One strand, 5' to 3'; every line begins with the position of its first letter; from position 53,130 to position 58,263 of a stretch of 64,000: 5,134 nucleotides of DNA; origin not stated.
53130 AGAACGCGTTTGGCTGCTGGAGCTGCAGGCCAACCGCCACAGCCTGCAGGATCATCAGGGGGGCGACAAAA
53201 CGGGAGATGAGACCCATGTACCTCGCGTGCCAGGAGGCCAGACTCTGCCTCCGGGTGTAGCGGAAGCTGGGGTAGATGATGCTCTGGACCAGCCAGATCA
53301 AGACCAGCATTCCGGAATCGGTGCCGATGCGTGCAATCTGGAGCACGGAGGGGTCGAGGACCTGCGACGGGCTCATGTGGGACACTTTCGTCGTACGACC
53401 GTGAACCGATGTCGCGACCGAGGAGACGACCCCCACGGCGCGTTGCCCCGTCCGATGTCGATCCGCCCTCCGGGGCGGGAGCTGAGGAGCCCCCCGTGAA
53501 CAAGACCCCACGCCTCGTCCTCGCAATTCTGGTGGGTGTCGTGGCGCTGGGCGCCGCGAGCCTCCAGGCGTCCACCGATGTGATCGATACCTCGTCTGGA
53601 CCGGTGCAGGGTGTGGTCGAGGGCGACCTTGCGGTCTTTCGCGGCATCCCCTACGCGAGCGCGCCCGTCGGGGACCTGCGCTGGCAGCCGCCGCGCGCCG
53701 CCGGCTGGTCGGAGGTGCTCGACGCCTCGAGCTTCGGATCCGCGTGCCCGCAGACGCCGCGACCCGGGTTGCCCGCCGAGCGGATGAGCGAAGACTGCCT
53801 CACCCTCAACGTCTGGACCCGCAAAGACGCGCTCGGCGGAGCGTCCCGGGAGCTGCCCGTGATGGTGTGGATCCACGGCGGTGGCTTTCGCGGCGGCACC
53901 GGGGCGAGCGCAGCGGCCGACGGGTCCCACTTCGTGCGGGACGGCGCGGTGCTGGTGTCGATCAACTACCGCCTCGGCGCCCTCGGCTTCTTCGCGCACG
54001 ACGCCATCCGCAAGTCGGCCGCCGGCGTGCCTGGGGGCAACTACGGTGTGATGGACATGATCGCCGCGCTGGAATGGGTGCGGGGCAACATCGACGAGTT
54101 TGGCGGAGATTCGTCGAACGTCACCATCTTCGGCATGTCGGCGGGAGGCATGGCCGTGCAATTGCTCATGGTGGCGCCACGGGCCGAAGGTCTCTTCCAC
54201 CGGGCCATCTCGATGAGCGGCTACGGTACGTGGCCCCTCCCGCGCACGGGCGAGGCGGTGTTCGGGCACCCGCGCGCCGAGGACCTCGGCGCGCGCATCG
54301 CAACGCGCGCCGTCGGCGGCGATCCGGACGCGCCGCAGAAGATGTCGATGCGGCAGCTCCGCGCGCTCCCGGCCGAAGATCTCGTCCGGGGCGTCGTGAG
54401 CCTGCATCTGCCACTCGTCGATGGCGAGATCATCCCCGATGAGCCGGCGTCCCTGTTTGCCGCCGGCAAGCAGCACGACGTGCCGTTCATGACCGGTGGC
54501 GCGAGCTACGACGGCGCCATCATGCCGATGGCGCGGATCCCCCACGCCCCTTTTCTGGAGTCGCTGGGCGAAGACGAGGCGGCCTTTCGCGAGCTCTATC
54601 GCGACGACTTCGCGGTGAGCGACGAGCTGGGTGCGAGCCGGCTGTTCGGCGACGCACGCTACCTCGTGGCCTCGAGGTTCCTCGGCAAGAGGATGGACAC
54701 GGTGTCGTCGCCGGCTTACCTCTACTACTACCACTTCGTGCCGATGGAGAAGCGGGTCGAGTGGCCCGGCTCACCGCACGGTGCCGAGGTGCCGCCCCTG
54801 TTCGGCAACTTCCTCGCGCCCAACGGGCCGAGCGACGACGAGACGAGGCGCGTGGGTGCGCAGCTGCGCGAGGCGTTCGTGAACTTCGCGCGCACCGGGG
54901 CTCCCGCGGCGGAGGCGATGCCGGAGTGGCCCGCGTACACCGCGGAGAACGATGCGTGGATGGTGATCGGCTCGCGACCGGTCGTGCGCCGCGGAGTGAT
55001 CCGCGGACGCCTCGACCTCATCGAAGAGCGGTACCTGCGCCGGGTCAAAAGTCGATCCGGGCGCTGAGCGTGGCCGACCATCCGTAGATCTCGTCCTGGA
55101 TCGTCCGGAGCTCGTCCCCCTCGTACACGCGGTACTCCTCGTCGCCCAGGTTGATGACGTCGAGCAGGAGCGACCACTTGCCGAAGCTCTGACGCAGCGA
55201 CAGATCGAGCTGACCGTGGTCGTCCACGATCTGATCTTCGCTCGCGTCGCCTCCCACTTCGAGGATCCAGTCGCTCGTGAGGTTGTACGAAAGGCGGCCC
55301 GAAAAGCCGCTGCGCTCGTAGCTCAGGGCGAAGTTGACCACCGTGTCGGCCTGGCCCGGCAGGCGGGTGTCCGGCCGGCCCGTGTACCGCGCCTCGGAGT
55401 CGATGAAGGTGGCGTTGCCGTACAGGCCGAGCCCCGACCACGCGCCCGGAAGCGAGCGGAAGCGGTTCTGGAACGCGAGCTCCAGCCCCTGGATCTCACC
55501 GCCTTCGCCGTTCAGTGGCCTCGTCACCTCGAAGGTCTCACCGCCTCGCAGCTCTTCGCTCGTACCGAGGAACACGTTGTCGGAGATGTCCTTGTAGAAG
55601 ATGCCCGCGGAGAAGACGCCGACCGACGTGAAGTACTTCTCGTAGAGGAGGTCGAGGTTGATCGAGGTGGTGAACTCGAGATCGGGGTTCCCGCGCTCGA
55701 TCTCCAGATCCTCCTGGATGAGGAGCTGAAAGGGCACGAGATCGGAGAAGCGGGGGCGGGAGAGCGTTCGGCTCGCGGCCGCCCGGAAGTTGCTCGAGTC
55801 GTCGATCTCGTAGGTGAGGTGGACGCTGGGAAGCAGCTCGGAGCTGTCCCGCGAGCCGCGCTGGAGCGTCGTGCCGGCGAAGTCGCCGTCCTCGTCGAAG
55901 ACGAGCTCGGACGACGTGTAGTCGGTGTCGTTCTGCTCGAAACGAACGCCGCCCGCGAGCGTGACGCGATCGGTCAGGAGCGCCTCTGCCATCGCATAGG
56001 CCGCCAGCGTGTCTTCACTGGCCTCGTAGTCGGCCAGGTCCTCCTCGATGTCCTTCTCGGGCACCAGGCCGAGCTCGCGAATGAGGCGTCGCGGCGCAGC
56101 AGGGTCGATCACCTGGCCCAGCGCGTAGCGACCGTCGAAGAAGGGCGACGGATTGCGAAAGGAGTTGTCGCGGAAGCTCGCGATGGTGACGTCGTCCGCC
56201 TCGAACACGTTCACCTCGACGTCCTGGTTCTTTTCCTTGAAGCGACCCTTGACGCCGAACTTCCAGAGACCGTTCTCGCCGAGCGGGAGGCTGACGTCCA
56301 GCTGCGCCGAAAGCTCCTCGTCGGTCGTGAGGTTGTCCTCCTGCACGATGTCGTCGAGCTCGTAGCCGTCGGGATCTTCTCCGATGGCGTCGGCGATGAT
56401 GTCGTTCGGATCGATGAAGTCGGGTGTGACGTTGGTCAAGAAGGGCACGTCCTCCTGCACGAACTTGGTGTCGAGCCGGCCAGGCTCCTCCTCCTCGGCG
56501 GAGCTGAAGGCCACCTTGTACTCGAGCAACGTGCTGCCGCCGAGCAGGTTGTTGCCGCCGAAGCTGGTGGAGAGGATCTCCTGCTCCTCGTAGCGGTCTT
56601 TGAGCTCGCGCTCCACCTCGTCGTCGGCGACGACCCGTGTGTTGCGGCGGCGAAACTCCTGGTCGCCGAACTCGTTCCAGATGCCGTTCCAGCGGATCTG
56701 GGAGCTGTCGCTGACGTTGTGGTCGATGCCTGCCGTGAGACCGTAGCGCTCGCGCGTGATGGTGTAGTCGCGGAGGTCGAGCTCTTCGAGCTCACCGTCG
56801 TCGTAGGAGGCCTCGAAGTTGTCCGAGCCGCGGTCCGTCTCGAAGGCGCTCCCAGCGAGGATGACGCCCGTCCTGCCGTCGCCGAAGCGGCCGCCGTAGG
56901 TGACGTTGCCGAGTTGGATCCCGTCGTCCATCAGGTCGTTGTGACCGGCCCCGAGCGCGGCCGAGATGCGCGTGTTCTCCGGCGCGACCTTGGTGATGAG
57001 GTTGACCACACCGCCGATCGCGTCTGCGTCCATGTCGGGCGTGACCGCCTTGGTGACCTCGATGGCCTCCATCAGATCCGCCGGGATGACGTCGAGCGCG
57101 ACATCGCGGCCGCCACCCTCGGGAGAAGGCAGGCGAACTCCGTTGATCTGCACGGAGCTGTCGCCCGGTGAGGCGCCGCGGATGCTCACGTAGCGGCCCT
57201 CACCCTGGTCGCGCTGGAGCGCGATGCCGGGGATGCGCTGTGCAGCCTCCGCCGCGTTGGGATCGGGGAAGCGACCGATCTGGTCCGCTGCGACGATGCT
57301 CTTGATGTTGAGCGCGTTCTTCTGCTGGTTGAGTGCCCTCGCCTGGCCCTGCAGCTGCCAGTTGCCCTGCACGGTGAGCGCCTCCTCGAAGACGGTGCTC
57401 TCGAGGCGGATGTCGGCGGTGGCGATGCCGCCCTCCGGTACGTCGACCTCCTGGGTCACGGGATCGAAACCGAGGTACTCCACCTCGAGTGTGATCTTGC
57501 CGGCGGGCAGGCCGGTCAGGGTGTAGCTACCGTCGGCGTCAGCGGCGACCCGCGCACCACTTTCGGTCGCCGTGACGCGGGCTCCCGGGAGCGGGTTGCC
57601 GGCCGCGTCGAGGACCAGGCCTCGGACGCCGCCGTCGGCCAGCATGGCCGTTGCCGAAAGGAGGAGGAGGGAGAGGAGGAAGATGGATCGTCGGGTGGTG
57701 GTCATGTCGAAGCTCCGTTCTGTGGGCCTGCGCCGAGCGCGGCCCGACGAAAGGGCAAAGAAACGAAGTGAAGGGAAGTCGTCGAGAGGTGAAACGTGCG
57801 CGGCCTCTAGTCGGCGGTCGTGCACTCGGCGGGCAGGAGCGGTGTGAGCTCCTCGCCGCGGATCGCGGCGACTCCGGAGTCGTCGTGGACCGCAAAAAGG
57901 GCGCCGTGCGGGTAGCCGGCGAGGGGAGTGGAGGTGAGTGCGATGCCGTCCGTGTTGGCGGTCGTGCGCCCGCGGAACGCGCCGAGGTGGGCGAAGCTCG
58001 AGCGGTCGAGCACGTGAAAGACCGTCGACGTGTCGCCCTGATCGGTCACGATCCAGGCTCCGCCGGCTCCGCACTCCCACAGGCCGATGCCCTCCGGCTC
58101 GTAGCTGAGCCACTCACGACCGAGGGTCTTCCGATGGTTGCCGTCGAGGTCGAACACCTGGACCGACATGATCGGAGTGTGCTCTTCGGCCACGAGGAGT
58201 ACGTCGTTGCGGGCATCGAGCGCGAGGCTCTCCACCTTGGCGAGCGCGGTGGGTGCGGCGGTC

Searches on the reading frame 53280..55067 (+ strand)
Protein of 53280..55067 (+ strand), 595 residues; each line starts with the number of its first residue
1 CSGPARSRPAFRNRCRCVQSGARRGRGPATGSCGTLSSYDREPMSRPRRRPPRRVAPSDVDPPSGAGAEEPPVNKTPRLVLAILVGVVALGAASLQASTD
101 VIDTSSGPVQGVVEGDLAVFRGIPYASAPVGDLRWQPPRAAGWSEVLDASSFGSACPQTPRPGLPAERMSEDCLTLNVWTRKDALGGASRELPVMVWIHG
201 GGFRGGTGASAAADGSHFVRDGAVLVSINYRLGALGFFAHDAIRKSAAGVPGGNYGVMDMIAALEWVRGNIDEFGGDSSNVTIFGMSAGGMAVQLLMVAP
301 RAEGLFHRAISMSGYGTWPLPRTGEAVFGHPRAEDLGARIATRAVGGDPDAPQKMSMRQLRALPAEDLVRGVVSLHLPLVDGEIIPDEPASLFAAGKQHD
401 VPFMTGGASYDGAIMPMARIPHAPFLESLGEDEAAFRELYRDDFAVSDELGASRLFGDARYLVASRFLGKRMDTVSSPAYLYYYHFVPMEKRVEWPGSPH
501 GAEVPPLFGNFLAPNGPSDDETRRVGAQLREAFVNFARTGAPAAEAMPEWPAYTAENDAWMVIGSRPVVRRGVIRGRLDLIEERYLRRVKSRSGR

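Call 14: search_protein_families(library=pfam, max_evalue=0.00001, proteins=[window:53280-55067:+])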
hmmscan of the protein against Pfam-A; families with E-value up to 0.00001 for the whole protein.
window:53280-55067:+ (595 aa): 3 families
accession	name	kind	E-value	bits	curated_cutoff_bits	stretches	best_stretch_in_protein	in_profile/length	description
PF00135.34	COesterase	-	2e-99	334.3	27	1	100-571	3-505/515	Carboxylesterase family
PF20434.5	BD-FAE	-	5.3e-12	46.2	26.8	1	189-296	10-106/215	BD-FAE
PF07859.19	Abhydrolase_3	-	4.7e-09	36.8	25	0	257-304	49-96/210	alpha/beta hydrolase fold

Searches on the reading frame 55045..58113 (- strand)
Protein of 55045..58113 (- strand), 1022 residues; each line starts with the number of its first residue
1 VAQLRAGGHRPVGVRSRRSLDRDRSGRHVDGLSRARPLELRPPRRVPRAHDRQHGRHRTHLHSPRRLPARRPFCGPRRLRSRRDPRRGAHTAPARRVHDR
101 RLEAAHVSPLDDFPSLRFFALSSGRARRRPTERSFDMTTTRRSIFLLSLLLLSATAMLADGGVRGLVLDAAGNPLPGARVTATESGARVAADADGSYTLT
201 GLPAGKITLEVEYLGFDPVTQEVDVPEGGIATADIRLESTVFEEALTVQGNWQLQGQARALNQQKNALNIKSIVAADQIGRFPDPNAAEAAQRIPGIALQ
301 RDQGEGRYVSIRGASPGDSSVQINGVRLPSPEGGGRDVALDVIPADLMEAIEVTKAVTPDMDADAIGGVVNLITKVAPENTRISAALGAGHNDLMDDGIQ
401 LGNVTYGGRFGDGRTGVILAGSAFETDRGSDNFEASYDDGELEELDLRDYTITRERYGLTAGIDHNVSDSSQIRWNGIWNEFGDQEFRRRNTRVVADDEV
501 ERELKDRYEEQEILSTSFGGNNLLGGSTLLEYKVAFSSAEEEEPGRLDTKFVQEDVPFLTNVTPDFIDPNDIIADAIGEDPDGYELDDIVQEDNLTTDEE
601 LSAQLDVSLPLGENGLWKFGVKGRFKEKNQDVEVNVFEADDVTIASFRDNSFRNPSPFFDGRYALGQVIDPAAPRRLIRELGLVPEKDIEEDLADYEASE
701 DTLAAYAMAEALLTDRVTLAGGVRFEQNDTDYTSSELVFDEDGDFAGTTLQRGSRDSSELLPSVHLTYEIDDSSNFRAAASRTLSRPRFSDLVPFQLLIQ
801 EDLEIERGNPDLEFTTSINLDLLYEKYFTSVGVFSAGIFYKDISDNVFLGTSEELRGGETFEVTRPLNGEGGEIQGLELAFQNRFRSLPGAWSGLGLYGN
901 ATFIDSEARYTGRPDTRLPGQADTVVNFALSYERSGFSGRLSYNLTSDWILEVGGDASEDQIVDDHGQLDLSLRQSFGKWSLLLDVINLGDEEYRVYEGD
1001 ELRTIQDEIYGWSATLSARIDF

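Call 3: search_protein_families(library=pfam, proteins=[window:55045-58113:-])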
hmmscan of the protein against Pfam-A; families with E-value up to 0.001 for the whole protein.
window:55045-58113:- (1022 aa): 5 families
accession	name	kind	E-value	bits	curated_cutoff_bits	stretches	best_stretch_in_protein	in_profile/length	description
PF00593.30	TonB_dep_Rec_b-barrel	-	3.7e-32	113.2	27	1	579-989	39-436/436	TonB dependent receptor-like, beta-barrel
PF14905.12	OMP_b-brl_3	-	2.9e-31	109.4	27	2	695-995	107-379/408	Outer membrane protein beta-barrel family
PF13620.12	CarboxypepD_reg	-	5.7e-19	68.7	32.3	1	163-238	2-82/82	Carboxypeptidase regulatory-like domain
PF07715.20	Plug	-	3.7e-17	63.2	23.9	1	269-369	7-107/107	TonB-dependent Receptor Plug Domain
PF13715.12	CarbopepD_reg_2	-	6.1e-14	52.3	32.2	1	163-241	1-80/88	CarboxypepD_reg-like domain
